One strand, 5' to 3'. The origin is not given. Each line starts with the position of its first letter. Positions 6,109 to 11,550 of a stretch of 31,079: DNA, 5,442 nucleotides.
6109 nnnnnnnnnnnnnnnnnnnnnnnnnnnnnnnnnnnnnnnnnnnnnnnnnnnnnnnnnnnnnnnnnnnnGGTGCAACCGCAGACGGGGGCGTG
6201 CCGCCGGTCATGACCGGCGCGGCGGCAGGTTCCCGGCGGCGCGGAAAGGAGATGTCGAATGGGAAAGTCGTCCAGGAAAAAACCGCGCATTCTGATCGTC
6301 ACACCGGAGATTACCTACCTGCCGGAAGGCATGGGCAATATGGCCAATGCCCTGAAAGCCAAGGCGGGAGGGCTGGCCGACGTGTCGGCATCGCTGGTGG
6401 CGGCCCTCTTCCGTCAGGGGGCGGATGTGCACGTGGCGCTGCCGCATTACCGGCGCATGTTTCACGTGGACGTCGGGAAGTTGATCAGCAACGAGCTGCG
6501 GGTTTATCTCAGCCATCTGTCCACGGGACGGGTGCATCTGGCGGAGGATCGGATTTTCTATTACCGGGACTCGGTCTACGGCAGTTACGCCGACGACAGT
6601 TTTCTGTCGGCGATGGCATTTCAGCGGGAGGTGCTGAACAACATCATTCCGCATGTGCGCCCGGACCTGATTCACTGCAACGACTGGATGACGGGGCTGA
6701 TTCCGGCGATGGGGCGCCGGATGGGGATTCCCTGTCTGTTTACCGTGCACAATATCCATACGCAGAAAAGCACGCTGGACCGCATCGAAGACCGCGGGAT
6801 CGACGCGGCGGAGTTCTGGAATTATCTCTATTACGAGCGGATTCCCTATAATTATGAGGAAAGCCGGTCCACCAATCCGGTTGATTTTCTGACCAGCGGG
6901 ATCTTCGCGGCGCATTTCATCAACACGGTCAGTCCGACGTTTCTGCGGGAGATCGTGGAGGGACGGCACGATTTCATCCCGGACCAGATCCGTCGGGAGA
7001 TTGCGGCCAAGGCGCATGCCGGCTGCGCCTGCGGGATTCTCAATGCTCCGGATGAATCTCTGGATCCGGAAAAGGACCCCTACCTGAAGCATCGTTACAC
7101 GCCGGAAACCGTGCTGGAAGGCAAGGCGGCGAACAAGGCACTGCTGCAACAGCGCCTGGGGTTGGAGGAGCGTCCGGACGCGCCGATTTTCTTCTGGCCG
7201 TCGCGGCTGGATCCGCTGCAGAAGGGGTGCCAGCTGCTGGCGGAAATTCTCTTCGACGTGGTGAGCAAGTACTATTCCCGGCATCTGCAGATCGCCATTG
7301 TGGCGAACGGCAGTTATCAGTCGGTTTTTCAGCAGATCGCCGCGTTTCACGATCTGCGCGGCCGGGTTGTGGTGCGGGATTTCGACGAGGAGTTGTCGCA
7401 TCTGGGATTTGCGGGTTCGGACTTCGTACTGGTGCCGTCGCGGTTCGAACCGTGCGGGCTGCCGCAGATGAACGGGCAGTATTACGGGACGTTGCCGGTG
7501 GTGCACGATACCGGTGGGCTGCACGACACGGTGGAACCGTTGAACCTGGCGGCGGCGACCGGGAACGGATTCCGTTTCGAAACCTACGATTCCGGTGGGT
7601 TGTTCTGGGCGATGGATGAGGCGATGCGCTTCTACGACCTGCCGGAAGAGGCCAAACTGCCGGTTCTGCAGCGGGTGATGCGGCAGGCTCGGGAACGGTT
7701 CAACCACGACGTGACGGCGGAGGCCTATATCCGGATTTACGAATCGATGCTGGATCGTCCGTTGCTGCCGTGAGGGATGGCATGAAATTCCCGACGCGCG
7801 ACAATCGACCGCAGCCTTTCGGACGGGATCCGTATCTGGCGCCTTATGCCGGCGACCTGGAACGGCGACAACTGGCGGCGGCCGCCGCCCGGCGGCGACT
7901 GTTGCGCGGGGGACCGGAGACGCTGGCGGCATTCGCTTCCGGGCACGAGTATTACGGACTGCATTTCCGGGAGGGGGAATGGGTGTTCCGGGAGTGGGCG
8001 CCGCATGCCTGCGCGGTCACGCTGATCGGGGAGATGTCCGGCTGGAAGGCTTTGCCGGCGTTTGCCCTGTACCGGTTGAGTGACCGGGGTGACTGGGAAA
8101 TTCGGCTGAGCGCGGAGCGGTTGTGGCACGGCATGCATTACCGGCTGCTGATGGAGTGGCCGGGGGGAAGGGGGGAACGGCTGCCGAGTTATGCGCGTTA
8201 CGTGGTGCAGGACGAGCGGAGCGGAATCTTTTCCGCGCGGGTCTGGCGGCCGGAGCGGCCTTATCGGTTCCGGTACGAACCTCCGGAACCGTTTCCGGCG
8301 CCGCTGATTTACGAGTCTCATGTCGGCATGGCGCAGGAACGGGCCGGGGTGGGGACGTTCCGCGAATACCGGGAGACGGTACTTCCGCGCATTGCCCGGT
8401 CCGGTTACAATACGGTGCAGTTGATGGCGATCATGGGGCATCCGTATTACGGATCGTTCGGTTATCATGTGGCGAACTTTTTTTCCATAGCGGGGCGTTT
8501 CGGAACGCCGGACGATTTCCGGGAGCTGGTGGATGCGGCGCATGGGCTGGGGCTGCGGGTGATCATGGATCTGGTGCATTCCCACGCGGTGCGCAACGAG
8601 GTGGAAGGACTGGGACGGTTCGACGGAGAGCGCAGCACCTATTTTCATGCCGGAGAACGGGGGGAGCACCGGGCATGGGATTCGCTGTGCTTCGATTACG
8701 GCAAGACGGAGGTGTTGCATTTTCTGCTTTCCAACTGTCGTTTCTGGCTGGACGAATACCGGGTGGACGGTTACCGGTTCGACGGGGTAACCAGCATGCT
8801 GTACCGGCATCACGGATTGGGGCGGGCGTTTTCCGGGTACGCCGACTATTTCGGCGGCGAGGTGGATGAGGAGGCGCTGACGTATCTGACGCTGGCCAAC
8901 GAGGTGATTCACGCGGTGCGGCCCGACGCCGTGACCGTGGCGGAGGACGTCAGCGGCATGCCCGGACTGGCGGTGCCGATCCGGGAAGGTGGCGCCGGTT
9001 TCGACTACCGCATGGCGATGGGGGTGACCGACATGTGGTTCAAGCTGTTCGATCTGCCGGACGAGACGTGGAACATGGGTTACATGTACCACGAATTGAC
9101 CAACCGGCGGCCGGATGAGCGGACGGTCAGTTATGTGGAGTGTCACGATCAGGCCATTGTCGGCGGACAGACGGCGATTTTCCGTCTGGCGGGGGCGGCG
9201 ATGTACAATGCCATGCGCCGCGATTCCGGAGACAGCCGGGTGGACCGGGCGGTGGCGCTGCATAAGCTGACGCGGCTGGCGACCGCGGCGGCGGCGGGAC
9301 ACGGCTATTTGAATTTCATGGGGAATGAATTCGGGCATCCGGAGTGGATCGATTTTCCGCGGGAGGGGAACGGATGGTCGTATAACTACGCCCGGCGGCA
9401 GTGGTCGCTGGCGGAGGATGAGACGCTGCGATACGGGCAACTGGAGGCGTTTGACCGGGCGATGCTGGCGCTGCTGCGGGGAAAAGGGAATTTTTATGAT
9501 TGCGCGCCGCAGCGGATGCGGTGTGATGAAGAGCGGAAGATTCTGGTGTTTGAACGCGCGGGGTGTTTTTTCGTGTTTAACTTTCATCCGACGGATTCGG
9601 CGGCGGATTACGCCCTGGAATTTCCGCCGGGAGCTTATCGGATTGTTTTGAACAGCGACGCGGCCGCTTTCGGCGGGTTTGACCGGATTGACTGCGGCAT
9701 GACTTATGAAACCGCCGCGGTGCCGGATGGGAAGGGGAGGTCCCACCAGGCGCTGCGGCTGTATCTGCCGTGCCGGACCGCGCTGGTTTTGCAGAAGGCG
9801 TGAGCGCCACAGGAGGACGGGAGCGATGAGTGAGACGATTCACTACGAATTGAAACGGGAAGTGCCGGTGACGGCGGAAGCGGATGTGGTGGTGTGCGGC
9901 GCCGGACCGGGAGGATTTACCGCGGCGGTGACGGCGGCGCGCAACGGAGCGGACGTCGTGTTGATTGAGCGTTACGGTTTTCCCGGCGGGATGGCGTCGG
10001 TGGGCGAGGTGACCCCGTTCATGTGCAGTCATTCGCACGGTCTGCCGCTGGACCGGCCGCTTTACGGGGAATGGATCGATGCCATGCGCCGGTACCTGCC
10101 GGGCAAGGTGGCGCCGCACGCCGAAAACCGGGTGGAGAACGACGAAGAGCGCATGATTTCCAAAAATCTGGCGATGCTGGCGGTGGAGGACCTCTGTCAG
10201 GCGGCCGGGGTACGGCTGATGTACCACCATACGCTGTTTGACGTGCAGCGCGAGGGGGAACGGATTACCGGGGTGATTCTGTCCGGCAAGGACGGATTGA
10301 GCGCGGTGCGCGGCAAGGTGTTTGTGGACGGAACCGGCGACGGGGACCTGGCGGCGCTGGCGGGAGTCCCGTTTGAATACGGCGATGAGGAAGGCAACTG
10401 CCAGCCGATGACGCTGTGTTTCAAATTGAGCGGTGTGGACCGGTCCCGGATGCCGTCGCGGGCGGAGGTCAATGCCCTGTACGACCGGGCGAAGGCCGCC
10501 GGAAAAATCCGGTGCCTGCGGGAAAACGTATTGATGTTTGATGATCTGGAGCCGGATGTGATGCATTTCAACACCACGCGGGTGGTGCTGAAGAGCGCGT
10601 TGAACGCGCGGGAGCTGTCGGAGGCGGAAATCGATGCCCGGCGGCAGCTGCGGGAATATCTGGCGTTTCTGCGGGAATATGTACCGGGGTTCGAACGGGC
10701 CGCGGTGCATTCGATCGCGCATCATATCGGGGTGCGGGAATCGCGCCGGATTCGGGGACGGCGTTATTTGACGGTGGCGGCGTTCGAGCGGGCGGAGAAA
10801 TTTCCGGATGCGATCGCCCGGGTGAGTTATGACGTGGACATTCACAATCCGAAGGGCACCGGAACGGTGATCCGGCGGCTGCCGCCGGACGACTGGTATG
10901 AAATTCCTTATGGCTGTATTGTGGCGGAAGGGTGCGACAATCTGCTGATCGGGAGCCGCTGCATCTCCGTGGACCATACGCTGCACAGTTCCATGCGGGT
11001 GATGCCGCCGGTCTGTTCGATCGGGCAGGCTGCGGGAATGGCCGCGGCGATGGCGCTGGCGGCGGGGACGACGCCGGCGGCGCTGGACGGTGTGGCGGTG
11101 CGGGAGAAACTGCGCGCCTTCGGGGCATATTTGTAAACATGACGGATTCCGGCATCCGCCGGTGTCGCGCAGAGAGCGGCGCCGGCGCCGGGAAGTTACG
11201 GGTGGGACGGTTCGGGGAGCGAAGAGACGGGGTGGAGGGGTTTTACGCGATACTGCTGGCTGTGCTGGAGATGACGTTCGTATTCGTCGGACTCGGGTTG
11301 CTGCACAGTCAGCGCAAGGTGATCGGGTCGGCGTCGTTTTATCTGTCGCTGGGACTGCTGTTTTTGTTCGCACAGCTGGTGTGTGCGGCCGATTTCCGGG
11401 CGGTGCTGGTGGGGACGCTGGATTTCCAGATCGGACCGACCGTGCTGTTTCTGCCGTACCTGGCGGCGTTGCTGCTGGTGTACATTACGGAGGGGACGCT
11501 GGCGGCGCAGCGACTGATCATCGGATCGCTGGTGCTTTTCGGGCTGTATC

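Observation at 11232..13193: Histidine kinase whose input domain looks like a complete VUT/YhhQ (queuosine-precursor) transporter: candidate transceptor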

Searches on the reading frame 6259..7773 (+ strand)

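Call 8: search_protein_families(library=pfam, proteins=[window:6259-7773:+], max_evalue=0.001)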
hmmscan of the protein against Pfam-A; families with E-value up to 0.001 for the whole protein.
window:6259-7773:+ (504 aa): 6 families
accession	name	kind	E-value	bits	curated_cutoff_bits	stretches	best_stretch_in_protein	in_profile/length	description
PF08323.17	Glyco_transf_5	-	2e-35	123.1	22.7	1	11-235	2-227/239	Starch synthase catalytic domain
PF13579.12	Glyco_trans_4_4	-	1.6e-10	42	29.7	1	37-193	1-121/158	Glycosyl transferase 4-like domain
PF13439.12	Glyco_transf_4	-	7.9e-09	36.2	28.5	1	37-168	2-108/170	Glycosyltransferase Family 4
PF00534.26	Glycos_transf_1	-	1e-07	32.1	26.4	1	304-457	11-157/172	Glycosyl transferases group 1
PF13692.12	Glyco_trans_1_4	-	2.2e-07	31.6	27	1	309-444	2-128/142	Glycosyl transferases group 1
PF20706.3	GT4-conflict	-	0.00096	18.7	26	0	307-425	196-320/385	Family 4 Glycosyltransferase in conflict systems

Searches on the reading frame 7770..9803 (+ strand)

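Call 8: search_protein_families(library=pfam, proteins=[window:7770-9803:+], max_evalue=0.001)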
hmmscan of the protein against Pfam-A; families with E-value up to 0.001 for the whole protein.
window:7770-9803:+ (677 aa): 3 families
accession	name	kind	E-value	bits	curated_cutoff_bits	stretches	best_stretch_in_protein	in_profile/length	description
PF02806.24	Alpha-amylase_C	-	1.1e-18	67.8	21.2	1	586-675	6-93/95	Alpha amylase, C-terminal all-beta domain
PF00128.31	Alpha-amylase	-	3.3e-15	56.7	22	1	229-273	48-92/446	Alpha amylase, catalytic domain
PF02922.24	CBM_48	-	1.7e-07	31.9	22.4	1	62-139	2-80/83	Carbohydrate-binding module 48 (Isoamylase N-terminal domain)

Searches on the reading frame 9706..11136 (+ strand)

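Call 8: search_protein_families(library=pfam, proteins=[window:9706-11136:+], max_evalue=0.001)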
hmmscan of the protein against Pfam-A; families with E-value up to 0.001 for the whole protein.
window:9706-11136:+ (476 aa): 9 families
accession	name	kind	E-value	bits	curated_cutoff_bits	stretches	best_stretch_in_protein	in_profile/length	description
PF12831.13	FAD_oxidored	-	1.4e-112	377.5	27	1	60-469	1-416/416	FAD dependent oxidoreductase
PF01946.23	Thi4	-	1.8e-07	31.1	26.2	1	56-100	15-60/235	Thi4 family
PF01266.30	DAO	-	1.9e-06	28.1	27.9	1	60-98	1-39/353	FAD dependent oxidoreductase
PF07992.20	Pyr_redox_2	-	3.9e-06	27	26.1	1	60-89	2-31/291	Pyridine nucleotide-disulphide oxidoreductase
PF13450.12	NAD_binding_8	-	1.8e-05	25.4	21.9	1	64-112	2-48/68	NAD(P)-binding Rossmann-like domain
PF00890.30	FAD_binding_2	-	1.8e-05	24.6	20.4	1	60-91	1-32/414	FAD binding domain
PF01134.28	GIDA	-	2e-05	24.3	22.1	1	60-114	1-47/391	Glucose inhibited division protein A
PF01494.25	FAD_binding_3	-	0.00048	19.9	22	1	58-90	1-33/349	FAD binding domain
PF03486.20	HI0933_like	-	0.00082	19.3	50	1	60-90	2-32/244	HI0933-like protein Rossmann domain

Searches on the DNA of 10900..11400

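Call 70: search_rna_families(source=window, start=10900, end=11400, threshold=evalue, max_evalue=1)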
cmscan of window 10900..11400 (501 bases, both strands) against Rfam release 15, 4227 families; matches with E-value up to 1: 2.
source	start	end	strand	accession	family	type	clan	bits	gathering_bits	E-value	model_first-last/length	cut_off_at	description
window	11039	11137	+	RF01383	GRIK4_3p_UTR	Gene;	-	17.7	38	0.52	1-94/94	no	GRIK4 3 prime UTR element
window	11290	11382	+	RF02246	Six3os1_1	Gene; lncRNA;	-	15.9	50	0.39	1-87/87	no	Six3os1 conserved region 1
